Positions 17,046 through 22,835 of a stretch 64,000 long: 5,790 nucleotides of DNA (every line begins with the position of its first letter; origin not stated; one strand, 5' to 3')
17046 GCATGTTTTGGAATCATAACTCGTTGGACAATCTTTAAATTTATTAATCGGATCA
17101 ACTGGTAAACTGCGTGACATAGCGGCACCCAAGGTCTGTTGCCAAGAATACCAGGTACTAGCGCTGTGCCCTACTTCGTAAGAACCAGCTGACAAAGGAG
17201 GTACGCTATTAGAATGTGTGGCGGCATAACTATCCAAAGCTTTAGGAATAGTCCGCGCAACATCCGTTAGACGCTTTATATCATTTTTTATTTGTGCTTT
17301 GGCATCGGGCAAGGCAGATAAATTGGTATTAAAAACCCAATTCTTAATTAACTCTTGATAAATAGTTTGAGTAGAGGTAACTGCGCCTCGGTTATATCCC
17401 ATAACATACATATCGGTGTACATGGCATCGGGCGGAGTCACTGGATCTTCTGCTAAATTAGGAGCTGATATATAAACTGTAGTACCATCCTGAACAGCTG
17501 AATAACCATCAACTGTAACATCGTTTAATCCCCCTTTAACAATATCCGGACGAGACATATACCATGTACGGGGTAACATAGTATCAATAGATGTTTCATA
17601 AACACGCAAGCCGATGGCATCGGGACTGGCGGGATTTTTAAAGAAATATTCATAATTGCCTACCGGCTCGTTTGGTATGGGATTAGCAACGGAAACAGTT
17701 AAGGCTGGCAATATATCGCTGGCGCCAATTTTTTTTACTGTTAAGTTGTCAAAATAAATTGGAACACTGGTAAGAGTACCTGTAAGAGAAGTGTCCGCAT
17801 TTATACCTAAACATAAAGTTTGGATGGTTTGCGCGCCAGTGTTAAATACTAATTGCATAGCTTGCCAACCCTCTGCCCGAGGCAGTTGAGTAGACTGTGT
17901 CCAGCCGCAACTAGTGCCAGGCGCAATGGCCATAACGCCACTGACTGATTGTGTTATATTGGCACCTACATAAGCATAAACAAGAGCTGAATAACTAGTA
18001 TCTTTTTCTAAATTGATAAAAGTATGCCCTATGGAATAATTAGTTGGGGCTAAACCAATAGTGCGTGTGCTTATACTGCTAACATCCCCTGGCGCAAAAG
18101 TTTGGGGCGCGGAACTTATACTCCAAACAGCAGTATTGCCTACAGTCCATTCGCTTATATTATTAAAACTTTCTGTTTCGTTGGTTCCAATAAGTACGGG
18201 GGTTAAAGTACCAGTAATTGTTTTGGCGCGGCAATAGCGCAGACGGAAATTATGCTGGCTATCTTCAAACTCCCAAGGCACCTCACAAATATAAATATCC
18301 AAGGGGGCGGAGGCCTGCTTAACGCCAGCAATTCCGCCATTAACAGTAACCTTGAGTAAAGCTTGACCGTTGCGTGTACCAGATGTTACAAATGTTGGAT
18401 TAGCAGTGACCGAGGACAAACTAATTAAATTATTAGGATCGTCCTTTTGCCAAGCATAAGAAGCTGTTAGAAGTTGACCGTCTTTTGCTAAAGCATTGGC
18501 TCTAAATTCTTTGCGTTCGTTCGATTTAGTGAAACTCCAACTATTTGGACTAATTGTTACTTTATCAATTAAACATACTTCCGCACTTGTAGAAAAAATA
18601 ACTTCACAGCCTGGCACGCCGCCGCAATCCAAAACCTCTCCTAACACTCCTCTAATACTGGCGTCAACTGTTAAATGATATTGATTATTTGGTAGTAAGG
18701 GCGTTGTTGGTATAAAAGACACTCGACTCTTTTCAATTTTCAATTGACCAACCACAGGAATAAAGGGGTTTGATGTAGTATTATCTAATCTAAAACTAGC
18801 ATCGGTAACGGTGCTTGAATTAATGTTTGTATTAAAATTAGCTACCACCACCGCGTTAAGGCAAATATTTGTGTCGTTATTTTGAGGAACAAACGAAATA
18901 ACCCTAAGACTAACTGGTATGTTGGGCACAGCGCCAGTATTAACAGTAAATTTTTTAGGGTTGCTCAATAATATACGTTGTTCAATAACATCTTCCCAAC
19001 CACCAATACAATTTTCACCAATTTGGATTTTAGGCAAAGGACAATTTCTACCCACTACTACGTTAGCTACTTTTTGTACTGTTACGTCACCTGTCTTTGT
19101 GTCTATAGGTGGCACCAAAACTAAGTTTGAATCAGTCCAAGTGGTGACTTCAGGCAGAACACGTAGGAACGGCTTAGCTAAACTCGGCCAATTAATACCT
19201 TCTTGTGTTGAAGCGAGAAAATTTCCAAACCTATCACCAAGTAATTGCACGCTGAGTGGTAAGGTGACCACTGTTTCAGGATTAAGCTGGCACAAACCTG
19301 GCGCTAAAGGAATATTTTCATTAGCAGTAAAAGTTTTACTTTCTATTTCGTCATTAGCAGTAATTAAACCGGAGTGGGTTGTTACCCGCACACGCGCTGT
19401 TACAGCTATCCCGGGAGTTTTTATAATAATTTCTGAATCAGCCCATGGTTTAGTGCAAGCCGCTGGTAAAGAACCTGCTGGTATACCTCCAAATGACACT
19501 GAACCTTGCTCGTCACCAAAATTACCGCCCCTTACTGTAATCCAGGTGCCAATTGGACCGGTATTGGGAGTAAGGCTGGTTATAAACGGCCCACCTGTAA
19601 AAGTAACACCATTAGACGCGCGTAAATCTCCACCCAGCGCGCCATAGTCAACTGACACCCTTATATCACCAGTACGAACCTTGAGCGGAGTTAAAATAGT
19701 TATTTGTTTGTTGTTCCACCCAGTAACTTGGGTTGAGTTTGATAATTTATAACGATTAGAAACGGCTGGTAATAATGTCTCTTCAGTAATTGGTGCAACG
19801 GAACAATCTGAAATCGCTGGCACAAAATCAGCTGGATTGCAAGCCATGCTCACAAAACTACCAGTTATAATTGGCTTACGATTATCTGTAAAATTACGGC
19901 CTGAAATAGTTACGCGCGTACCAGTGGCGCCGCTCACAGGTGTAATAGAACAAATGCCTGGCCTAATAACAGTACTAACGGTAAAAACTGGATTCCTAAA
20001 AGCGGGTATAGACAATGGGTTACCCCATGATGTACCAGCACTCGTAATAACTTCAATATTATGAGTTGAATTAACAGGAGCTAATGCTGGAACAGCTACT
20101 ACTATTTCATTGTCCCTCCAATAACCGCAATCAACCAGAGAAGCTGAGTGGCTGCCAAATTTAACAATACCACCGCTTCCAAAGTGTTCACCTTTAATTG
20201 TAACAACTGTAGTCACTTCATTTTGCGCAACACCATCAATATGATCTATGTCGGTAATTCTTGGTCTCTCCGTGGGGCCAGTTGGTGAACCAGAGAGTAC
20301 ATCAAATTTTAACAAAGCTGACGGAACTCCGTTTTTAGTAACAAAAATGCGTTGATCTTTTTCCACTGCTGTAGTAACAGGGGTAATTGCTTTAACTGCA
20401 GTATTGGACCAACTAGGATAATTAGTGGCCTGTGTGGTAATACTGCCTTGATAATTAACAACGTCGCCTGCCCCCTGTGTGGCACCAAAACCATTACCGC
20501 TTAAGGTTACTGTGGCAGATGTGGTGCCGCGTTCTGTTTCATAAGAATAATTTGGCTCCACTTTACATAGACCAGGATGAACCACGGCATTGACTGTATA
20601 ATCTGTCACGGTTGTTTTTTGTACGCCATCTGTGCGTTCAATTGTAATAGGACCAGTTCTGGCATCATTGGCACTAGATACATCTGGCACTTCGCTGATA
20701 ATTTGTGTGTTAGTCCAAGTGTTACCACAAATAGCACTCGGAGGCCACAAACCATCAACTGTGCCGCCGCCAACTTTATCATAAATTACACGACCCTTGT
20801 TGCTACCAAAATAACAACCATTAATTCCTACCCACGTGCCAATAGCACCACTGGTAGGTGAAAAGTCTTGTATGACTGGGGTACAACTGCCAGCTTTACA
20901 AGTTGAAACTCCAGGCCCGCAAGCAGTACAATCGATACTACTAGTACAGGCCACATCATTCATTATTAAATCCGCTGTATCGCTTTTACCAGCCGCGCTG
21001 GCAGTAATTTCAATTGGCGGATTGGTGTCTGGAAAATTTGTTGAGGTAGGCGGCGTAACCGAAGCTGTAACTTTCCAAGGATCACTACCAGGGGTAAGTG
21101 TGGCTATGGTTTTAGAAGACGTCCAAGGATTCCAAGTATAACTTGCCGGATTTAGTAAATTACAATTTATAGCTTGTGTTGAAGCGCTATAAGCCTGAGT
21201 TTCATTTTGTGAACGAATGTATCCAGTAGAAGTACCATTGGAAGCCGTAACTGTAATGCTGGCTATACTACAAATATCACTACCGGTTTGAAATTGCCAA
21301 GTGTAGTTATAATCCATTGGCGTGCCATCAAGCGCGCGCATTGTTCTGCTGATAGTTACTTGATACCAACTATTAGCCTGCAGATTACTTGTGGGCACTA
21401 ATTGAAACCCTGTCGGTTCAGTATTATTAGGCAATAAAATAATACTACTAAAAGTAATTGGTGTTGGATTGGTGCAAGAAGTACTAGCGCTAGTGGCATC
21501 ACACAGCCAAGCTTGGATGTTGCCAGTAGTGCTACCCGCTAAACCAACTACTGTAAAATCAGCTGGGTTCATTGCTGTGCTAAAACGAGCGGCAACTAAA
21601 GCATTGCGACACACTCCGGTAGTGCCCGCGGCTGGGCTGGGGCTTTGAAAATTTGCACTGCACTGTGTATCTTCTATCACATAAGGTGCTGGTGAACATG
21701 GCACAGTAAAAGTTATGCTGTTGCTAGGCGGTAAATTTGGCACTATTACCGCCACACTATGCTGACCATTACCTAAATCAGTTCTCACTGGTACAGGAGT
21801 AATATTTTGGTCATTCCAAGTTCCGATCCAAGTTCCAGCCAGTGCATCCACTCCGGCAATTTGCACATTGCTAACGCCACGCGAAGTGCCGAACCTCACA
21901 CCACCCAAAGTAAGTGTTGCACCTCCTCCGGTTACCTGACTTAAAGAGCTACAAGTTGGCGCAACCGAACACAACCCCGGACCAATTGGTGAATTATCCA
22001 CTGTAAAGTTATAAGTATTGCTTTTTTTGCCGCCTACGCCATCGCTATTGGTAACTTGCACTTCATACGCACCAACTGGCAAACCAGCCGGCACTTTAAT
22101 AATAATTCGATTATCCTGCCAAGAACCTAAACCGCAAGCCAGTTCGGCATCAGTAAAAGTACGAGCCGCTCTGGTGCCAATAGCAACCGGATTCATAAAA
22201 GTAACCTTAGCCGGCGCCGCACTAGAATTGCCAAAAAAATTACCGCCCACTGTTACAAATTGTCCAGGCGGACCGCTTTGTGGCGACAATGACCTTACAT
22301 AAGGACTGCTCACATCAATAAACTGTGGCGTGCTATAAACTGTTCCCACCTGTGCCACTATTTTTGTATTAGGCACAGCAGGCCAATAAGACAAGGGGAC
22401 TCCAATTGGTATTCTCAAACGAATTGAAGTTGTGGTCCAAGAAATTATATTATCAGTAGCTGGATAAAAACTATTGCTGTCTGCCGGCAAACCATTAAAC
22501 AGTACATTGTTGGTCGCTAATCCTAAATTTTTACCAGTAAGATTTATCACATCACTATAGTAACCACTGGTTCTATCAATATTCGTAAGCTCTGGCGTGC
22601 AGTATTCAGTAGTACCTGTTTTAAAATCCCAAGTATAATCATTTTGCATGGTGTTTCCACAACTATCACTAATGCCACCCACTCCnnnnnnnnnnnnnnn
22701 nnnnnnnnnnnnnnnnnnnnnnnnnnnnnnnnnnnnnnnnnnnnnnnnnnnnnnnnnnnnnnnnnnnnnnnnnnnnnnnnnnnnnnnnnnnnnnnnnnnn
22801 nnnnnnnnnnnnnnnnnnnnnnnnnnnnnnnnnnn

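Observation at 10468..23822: Three-gene surface module: a 3650-aa protein with a VirB2/TrbC-pilin-like N-terminal hairpin and an InlB-B-repeat array, plus two Ca-binding TSP3-repeat membrane proteins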

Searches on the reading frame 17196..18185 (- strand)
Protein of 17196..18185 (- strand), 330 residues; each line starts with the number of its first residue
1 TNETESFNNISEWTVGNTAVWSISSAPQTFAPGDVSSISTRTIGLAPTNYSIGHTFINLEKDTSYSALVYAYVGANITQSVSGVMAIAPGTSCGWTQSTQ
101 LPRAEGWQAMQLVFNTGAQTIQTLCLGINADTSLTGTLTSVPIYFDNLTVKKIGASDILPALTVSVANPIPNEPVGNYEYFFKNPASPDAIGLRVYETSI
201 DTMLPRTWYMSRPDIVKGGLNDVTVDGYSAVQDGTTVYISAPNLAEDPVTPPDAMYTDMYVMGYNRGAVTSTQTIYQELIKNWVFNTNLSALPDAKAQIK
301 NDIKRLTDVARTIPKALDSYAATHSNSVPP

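Call 45: search_protein_families(library=pfam, proteins=[window:17196-18185:-], max_evalue=0.1)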
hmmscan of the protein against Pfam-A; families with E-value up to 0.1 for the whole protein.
seq(330 aa): 1 family
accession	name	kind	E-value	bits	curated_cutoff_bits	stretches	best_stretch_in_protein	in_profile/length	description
PF00669.25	Flagellin_N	-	0.093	13.2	26.6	0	265-313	74-122/139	Bacterial flagellin N-terminal helical region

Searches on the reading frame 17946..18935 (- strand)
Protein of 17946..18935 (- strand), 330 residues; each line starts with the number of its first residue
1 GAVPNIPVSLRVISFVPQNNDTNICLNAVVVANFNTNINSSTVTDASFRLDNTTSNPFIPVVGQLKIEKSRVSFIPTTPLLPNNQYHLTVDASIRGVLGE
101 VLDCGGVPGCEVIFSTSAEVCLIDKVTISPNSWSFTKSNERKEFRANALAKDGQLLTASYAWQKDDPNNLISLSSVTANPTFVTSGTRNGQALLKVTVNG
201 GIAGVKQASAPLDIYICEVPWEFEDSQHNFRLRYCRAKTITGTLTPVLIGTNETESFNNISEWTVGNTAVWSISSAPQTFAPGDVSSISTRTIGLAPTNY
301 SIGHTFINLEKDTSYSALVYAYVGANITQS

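Call 45: search_protein_families(library=pfam, proteins=[window:17946-18935:-], max_evalue=0.1)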
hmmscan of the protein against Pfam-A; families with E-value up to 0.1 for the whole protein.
seq(330 aa): 1 family
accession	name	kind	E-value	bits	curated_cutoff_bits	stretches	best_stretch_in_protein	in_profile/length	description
PF13205.12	Big_5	-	2.7e-12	47.8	23.6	1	10-97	5-90/105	Bacterial Ig-like domain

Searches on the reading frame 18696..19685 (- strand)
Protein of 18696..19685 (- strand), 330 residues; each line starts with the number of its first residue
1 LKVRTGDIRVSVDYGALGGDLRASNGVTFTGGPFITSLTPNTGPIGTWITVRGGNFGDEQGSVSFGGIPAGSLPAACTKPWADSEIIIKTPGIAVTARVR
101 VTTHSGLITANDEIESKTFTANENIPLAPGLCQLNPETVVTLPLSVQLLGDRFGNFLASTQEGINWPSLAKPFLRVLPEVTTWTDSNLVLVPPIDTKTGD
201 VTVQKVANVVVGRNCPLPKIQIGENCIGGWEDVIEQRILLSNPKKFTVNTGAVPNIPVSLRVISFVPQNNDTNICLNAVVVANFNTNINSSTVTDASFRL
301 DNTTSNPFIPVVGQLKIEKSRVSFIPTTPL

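Call 45: search_protein_families(library=pfam, proteins=[window:18696-19685:-], max_evalue=0.1)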
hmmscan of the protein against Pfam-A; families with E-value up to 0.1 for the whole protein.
seq(330 aa): 2 families
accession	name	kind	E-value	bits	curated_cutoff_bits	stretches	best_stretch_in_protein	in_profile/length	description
PF01833.30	TIG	-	9.6e-08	32.4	20.9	1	33-105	1-72/84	IPT/TIG domain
PF13205.12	Big_5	-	7.6e-06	27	23.6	1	260-330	5-73/105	Bacterial Ig-like domain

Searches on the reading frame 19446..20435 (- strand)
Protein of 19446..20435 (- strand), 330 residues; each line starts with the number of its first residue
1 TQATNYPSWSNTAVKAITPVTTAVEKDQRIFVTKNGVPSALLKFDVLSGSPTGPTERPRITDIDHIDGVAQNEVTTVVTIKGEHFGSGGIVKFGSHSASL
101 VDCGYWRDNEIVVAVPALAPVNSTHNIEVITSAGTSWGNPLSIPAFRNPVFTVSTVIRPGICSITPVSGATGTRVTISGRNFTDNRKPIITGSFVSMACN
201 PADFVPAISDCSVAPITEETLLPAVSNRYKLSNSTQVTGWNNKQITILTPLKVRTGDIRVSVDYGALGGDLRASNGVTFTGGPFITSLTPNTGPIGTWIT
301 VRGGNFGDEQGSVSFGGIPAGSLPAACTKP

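Call 45: search_protein_families(library=pfam, proteins=[window:19446-20435:-], max_evalue=0.1)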
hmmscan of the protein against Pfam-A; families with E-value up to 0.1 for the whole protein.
seq(330 aa): 1 family
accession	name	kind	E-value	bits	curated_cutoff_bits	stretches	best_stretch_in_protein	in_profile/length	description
PF01833.30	TIG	-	2.7e-19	69.4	20.9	3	283-320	1-42/84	IPT/TIG domain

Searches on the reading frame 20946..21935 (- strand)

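Call 45: search_protein_families(library=pfam, proteins=[window:20946-21935:-], max_evalue=0.1)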
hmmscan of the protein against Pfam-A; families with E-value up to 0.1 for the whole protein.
seq(330 aa): 3 families
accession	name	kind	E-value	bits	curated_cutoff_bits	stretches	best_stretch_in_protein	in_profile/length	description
PF13205.12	Big_5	-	5.4e-08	33.9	23.6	1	96-217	7-105/105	Bacterial Ig-like domain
PF01833.30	TIG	-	0.0025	18.2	20.9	1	2-77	13-83/84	IPT/TIG domain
PF00801.26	PKD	-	0.1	13.1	23.5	0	176-219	1-40/80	PKD domain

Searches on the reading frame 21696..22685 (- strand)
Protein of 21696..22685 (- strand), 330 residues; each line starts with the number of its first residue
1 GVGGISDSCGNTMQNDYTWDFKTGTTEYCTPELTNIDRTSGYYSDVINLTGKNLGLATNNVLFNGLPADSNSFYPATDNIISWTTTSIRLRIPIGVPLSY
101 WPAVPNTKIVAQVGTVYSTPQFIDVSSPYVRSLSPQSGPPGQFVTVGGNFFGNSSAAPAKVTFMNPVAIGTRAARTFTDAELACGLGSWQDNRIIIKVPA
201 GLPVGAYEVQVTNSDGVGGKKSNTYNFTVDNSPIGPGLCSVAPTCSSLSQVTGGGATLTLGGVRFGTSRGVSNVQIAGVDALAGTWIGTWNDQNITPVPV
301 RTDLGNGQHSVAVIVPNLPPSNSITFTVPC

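Call 45: search_protein_families(library=pfam, proteins=[window:21696-22685:-], max_evalue=0.1)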
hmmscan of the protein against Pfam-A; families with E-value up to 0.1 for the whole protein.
seq(330 aa): 5 families
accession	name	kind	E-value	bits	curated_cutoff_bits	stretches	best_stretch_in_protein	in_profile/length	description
PF01833.30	TIG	-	3.7e-12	46.5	20.9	2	128-228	1-83/84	IPT/TIG domain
PF00801.26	PKD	-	0.0026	18.2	23.5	0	153-223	9-75/80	PKD domain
PF19077.6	Big_13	-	0.017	16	27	0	192-231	62-102/102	Bacterial Ig-like domain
PF13205.12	Big_5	-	0.02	16.1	23.6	0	154-228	20-104/105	Bacterial Ig-like domain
PF14734.12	DUF4469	-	0.023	15.1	22.6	0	192-221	64-93/101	Domain of unknown function (DUF4469) with IG-like fold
